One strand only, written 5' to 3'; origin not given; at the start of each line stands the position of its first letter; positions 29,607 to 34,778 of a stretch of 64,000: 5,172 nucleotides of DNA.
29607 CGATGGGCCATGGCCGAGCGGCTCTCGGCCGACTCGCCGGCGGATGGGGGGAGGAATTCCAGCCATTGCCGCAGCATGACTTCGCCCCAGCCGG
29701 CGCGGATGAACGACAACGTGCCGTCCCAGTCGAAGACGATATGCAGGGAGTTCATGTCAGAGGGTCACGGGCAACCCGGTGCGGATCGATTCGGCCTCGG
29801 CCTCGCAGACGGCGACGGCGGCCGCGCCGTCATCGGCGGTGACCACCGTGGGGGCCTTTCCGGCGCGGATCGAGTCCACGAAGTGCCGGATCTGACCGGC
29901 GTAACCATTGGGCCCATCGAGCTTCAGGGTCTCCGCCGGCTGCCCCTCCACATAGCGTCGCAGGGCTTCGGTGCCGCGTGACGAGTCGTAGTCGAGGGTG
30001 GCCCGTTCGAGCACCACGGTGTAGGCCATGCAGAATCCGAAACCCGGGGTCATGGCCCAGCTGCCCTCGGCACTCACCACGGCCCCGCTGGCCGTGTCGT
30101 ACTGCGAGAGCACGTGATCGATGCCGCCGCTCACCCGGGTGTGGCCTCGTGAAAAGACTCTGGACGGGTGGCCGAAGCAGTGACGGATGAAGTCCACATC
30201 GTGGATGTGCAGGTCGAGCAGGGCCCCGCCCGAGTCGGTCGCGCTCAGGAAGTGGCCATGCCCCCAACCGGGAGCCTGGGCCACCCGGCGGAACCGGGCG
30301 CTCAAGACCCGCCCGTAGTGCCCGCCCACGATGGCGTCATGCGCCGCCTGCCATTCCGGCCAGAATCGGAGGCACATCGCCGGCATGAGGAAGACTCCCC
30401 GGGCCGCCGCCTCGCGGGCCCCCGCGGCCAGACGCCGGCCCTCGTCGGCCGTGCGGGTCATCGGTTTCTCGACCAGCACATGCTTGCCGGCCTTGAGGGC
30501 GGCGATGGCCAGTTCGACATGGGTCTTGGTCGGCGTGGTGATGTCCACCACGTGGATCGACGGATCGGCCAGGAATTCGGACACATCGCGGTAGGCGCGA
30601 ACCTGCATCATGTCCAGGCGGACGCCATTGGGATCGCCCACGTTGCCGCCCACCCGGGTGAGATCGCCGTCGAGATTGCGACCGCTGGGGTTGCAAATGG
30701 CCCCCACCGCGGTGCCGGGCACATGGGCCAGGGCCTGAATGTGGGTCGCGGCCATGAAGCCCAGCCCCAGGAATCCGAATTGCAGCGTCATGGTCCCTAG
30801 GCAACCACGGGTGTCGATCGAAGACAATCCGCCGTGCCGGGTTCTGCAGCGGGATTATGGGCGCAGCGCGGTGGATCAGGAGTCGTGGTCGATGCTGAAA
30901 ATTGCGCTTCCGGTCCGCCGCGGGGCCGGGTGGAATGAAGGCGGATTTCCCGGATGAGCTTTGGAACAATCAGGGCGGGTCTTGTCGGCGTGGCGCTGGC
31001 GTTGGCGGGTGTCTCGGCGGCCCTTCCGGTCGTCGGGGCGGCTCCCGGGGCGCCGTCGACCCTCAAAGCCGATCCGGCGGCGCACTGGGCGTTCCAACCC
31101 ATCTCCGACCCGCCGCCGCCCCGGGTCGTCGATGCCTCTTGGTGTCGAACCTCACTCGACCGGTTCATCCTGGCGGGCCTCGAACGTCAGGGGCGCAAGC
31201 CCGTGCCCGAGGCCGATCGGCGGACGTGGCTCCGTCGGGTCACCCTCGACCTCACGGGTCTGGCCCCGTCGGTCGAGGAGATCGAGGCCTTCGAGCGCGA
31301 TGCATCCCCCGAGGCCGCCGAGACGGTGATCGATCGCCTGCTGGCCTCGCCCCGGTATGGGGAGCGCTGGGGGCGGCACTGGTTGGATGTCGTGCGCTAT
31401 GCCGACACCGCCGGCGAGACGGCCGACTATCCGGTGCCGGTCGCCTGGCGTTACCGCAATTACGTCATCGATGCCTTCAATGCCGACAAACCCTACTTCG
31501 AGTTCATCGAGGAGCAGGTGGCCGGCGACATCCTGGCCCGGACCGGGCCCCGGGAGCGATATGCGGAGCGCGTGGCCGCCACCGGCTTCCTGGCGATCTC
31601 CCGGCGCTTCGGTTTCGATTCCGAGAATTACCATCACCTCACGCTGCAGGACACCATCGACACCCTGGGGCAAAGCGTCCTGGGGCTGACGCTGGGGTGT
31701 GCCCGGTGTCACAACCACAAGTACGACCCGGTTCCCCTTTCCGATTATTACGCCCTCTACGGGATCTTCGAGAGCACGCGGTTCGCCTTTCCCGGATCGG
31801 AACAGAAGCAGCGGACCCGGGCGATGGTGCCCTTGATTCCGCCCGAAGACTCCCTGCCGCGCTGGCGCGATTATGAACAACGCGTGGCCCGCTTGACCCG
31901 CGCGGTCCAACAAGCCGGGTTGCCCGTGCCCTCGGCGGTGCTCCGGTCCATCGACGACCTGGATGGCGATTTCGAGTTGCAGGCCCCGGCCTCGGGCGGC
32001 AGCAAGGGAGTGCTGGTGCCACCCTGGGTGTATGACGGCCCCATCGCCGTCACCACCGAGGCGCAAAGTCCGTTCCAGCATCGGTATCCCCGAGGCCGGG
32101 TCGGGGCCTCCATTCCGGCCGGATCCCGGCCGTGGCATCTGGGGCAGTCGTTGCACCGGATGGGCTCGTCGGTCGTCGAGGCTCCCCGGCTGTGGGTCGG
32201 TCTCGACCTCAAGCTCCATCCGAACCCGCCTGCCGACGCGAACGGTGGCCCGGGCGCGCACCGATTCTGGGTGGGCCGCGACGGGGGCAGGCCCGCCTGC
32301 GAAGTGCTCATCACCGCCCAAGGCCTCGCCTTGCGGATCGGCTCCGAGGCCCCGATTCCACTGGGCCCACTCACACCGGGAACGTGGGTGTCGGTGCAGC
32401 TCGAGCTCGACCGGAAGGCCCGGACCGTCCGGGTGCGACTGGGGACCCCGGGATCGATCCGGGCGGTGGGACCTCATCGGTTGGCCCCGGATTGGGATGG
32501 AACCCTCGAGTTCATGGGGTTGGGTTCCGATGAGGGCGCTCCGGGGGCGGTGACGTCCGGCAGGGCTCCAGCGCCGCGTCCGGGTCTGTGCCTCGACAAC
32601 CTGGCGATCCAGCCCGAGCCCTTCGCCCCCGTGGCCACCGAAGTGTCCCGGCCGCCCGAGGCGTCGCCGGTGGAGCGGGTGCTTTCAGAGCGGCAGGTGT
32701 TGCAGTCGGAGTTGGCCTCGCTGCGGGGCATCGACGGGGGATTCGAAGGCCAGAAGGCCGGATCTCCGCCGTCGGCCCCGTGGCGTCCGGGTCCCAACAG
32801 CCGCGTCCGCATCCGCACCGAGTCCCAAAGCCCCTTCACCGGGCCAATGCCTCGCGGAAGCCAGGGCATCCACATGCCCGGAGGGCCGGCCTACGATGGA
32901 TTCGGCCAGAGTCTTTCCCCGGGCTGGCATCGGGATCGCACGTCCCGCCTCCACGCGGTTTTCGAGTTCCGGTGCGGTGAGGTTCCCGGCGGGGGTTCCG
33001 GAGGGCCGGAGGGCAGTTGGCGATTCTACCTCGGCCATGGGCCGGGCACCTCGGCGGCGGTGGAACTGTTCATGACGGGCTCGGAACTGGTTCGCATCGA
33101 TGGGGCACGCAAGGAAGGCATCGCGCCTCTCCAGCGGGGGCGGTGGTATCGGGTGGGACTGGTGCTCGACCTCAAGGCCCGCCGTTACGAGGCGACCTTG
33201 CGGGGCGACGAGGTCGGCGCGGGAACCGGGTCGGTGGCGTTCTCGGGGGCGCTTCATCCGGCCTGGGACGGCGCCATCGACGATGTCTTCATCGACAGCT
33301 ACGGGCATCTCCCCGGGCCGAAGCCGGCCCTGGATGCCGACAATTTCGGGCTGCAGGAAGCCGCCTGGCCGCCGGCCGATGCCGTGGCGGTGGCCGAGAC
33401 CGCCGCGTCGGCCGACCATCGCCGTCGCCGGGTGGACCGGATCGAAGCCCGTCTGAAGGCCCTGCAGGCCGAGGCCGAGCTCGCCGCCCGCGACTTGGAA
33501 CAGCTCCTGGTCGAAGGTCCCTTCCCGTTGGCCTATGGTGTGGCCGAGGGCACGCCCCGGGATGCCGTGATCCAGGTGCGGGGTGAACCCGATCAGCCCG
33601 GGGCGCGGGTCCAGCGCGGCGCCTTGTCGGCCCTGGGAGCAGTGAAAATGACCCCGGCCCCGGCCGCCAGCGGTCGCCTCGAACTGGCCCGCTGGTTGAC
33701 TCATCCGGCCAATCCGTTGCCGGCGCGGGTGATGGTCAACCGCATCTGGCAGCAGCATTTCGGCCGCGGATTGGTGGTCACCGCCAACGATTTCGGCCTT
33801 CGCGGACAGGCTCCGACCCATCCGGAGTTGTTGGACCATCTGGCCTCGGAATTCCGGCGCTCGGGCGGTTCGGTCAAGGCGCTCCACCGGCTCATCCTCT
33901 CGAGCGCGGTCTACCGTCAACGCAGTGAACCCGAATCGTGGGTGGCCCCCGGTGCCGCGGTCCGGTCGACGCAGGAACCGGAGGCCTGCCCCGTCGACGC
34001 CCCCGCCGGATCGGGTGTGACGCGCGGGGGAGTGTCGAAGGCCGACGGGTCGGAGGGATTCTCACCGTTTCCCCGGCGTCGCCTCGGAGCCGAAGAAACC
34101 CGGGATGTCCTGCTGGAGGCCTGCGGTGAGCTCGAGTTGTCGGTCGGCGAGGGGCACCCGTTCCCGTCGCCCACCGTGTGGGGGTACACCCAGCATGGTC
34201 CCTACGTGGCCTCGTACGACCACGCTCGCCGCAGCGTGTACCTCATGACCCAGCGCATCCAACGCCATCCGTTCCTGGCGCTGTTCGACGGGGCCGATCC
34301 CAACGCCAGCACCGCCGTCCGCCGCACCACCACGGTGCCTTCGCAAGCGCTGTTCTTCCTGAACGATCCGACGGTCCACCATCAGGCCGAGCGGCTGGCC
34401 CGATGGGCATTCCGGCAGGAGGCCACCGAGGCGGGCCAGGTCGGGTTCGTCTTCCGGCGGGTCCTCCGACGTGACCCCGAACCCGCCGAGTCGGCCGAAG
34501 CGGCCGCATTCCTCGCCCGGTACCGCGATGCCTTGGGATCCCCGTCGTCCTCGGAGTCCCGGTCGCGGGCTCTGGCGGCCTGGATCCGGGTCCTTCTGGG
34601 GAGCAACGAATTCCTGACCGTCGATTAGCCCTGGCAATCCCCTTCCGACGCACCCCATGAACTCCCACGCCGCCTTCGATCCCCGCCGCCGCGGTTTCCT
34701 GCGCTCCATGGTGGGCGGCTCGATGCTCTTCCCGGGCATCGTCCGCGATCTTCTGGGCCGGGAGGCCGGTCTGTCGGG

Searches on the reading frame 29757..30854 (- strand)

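Call 83: search_protein_families(library=pfam, proteins=[window:29757-30854:-], max_evalue=0.01)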
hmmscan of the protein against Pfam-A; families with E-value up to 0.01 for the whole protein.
window:29757-30854:- (365 aa): 3 families
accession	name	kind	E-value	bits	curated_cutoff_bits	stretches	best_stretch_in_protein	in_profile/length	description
PF01408.29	GFO_IDH_MocA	-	9.3e-21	75.2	24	1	25-151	2-114/120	Oxidoreductase family, NAD-binding Rossmann fold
PF22725.1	GFO_IDH_MocA_C3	-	4.6e-15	56.2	27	1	168-285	1-121/124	GFO/IDH/MocA C-terminal domain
PF02894.22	GFO_IDH_MocA_C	-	2.6e-07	31.1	22.9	1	197-365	32-218/218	Oxidoreductase family, C-terminal alpha/beta domain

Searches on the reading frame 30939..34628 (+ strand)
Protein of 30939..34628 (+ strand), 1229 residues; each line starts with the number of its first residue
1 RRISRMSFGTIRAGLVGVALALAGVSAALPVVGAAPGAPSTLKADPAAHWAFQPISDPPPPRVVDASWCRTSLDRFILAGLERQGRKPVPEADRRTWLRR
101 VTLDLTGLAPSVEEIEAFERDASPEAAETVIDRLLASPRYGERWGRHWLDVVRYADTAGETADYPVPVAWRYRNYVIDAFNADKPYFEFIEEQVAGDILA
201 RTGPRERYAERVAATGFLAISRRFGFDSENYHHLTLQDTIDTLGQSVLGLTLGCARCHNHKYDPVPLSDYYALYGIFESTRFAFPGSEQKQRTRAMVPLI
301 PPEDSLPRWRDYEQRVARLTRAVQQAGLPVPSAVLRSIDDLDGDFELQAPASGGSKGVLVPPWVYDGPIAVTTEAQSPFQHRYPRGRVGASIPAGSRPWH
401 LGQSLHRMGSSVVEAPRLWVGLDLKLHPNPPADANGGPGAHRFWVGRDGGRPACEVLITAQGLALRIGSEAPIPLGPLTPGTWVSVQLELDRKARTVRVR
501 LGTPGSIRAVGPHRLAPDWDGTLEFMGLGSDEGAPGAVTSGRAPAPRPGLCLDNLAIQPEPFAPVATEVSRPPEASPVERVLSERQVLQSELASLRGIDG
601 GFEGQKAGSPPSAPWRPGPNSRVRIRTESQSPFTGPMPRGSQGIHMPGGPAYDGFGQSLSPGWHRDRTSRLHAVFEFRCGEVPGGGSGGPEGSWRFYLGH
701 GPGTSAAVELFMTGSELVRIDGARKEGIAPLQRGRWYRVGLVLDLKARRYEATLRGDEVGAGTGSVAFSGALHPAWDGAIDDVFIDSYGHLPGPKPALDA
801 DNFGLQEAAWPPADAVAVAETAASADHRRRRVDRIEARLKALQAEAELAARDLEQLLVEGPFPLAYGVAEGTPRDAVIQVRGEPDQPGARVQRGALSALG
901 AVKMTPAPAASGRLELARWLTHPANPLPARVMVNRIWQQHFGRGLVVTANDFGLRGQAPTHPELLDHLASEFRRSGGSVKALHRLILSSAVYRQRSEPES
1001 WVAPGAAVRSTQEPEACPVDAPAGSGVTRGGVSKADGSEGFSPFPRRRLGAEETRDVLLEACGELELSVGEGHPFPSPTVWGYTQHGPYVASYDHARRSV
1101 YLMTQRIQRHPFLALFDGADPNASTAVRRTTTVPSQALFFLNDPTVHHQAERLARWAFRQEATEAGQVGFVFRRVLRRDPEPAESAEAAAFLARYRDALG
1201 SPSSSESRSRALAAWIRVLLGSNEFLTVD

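Call 63: search_protein_families(library=ncbifam, proteins=[window:30954-34628:+], max_evalue=0.05)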
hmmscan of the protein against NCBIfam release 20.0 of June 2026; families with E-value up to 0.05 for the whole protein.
window:30954-34628:+ (1224 aa): 0 families

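Call 83: search_protein_families(library=pfam, proteins=[window:30939-34628:+], max_evalue=0.01)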
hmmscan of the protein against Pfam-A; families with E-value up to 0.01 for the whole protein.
window:30939-34628:+ (1229 aa): 2 families
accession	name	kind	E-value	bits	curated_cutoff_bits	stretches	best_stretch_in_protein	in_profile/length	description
PF07583.16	PSCyt2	-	5.2e-77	258.9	29.8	1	73-281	2-208/209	Protein of unknown function (DUF1549)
PF07587.16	PSD1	-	4.2e-72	242.9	28.5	2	912-999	1-88/244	Protein of unknown function (DUF1553)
